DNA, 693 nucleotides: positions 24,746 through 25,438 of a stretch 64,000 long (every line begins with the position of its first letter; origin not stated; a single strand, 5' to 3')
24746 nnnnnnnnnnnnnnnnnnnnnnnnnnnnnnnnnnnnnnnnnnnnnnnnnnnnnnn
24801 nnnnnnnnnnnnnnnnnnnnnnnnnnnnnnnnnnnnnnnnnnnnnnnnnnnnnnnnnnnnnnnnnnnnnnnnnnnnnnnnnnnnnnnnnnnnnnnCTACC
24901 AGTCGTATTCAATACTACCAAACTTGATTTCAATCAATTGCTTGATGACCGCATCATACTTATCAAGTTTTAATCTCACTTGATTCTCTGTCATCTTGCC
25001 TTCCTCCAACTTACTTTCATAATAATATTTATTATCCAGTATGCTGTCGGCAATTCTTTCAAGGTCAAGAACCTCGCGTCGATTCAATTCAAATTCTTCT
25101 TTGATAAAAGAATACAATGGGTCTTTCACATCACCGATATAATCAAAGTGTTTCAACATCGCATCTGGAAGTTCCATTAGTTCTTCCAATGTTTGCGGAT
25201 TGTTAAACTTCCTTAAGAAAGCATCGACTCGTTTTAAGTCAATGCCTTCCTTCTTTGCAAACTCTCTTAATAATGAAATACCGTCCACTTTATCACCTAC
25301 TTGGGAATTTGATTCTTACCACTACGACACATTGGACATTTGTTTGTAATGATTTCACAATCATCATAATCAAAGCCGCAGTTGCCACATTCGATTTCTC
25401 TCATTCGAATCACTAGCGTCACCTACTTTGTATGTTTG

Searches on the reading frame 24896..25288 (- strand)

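Call 35: search_protein_families(library=pfam, proteins=[window:24896-25288:-], max_evalue=0.001)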
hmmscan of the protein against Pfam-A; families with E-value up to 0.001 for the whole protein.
window:24896-25288:- (130 aa): 1 family
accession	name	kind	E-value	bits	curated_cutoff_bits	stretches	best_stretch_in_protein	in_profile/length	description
PF22885.1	DUF7020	-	6.3e-09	36.6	25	1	9-130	2-131/131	Domain of unknown function (DUF7020)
